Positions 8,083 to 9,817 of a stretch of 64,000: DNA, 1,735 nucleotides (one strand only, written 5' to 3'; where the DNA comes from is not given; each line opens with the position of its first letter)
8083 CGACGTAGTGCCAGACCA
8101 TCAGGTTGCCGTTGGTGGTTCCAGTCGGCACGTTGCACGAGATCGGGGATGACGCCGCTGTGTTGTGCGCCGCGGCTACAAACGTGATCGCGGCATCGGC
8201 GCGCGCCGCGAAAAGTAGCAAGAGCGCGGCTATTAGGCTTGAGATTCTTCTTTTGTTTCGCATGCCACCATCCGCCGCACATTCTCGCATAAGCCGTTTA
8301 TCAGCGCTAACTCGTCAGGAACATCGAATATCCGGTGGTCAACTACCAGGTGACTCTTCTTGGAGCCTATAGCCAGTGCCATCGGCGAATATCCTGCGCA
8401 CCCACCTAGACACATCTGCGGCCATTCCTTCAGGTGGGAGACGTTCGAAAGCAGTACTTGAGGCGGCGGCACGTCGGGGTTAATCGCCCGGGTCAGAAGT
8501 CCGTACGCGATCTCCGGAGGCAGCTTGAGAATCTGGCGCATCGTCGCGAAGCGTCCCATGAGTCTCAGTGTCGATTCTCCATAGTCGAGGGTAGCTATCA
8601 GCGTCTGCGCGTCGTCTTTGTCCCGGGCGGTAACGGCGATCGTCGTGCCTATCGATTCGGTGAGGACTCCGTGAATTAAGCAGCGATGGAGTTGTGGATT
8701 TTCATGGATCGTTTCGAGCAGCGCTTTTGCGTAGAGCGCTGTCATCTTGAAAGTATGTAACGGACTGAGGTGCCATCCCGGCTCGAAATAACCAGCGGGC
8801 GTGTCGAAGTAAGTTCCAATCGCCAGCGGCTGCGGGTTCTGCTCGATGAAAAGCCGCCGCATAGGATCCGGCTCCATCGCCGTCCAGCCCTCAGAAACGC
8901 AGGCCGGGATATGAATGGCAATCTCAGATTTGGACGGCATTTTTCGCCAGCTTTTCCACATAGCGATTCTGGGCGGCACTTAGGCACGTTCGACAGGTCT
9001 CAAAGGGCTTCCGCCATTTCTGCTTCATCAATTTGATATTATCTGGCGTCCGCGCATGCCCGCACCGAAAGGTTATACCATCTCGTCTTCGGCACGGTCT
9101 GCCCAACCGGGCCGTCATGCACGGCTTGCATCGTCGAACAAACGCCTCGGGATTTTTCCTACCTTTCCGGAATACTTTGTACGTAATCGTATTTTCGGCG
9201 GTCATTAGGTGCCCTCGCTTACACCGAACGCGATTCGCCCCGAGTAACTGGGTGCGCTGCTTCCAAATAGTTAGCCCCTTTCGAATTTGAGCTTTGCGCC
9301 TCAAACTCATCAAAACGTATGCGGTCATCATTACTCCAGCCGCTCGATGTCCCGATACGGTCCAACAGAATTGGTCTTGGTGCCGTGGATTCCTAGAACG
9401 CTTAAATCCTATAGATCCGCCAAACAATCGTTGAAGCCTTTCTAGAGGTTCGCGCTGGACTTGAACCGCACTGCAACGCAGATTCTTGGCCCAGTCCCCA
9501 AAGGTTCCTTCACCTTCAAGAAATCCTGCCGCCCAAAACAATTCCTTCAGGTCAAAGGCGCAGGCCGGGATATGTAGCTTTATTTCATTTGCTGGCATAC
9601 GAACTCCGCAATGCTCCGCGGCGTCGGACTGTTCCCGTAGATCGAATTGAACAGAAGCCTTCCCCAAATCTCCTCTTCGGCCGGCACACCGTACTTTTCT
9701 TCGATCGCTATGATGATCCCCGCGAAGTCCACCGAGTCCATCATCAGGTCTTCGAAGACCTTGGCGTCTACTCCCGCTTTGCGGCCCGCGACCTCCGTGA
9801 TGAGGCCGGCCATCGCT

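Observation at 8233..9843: Phage-encoded carrier protein (ACP/DltC-like) paired with a CAT/E2-like acyltransferase immediately upstream of the giant spike gene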

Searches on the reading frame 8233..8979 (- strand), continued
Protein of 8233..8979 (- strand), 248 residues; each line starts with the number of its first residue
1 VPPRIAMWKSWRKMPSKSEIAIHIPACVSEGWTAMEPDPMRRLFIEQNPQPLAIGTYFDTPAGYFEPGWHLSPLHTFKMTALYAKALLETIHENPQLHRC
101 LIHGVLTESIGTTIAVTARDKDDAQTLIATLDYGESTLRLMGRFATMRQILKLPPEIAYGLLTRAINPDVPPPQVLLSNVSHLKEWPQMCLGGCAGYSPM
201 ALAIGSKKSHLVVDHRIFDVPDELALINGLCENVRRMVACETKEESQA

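Call 89: search_solved_structures(query=A2, max_evalue=0.5, show_alignments=5)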
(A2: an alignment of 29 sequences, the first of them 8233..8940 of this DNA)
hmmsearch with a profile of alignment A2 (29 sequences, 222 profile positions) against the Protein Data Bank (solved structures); distinct sequences matched with E-value up to 0.5: 6.
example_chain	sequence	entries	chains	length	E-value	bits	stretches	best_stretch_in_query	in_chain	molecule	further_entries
6zzn_A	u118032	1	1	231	0.038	16.5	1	166-214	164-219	Dihydrolipoyllysine-residue acyltransferase component of branched-chain alpha-ketoacid deh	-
3l60_A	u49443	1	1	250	0.044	16.3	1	166-214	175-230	BRANCHED-CHAIN ALPHA-KETO ACID DEHYDROGENASE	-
4n72_A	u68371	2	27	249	0.15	14.6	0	191-216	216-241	Pyruvate dehydrogenase (Dihydrolipoyltransacetylase component) | Dihydrolipoyllysine-residue acetyltransferase component of pyruvate dehydrogenase complex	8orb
8osy_A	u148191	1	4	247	0.15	14.6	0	191-216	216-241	Dihydrolipoyllysine-residue acetyltransferase component of pyruvate dehydrogenase complex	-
9y6t_A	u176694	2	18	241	0.25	13.8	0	151-218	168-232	Dihydrolipoyllysine-residue acetyltransferase component of pyruvate dehydrogenase complex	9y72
9mu6_A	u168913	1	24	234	0.34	13.4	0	166-218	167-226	Dihydrolipoyllysine-residue succinyltransferase component of 2-oxoglutarate dehydrogenase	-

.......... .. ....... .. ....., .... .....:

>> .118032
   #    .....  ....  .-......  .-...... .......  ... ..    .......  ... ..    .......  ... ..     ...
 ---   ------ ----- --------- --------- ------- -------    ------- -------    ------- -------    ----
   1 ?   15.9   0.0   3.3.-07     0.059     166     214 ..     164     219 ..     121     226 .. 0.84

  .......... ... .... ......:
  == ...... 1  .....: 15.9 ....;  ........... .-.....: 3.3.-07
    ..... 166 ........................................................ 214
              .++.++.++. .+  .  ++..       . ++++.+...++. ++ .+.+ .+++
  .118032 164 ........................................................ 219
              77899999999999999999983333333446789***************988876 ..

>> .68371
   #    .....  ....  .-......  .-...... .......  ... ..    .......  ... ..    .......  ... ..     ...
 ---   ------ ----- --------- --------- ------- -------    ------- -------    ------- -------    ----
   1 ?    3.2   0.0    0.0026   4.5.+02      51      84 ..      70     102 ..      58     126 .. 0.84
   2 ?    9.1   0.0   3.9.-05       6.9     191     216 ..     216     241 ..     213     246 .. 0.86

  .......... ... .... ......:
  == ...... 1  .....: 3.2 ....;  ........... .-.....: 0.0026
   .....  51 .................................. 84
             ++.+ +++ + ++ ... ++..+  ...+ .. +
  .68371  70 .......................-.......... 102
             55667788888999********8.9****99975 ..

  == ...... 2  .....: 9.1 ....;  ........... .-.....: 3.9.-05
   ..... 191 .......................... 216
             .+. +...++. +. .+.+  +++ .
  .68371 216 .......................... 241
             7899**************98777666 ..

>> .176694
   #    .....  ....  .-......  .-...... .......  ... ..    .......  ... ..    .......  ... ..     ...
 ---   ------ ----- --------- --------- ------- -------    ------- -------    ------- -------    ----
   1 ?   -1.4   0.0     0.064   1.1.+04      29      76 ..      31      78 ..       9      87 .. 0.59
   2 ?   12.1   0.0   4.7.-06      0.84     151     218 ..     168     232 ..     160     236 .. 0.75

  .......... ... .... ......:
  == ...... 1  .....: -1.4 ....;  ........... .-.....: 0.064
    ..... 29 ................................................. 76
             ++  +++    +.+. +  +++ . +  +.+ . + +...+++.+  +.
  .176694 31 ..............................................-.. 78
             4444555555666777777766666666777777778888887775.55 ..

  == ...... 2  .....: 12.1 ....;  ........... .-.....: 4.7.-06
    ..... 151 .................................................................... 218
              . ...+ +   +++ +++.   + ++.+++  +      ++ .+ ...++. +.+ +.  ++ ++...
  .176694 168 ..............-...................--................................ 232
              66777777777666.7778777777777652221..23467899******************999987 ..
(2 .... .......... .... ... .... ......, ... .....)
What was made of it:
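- Tried and rejected: Together with conflicting HMMER registers (call 89), this left the catalytic Ser equivalent unresolved.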

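Call 93: search_dna_similar(query=P0035, collection=phages, mode=protein, max_evalue=0.01)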
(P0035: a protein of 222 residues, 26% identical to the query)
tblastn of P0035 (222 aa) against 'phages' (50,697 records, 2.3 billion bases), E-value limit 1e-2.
No match.

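Call 94: search_dna_similar(query=window:8233-8940:-, collection=plasmids, mode=protein, max_evalue=0.01)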
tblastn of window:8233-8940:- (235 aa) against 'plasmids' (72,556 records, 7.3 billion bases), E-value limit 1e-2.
No match.
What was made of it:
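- Tried and rejected: Plasmids: nothing (call 94).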

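Call 95: search_dna_similar(query=L018:4619-4903:+, collection=phages, mode=protein, max_evalue=0.1, max_rows=15)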
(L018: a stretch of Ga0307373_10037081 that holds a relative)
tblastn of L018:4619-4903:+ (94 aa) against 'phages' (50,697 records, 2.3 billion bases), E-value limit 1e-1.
No match.

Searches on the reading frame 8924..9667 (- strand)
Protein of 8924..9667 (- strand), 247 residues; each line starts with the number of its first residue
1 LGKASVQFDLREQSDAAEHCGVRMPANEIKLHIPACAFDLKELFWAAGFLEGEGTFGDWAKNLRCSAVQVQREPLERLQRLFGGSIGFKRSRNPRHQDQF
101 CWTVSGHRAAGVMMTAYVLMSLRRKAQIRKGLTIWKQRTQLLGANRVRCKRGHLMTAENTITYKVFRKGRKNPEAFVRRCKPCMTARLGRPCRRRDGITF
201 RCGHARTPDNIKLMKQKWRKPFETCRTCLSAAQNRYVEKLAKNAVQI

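Call 3: search_protein_families(library=pfam, proteins=[window:8924-9667:-], max_evalue=1)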
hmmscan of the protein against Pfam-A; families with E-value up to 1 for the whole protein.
window:8924-9667:- (247 aa): 0 families

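Call 4: search_protein_families(library=phrogs, proteins=[window:8924-9667:-], max_evalue=0.1)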
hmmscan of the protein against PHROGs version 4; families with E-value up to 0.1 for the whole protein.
window:8924-9667:- (247 aa): 3 families
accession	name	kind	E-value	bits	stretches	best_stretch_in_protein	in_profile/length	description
phrog_5046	-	DNA, RNA and nucleotide metabolism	8.8e-13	49.8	1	41-171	6-150/161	HNH endonuclease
phrog_1492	-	DNA, RNA and nucleotide metabolism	3.5e-05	24.1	1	135-187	167-203/414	HNH endonuclease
phrog_826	-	DNA, RNA and nucleotide metabolism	0.05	14.1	1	144-195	164-206/281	HNH endonuclease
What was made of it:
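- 8924..9598 (-): Homing-endonuclease ORF (224 aa from the ATG at 9598), inserted into the 5' end of the acyltransferase gene; not part of the native pair. PHROG 5046 'HNH endonuclease', E 8.8e-13 (call 4).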
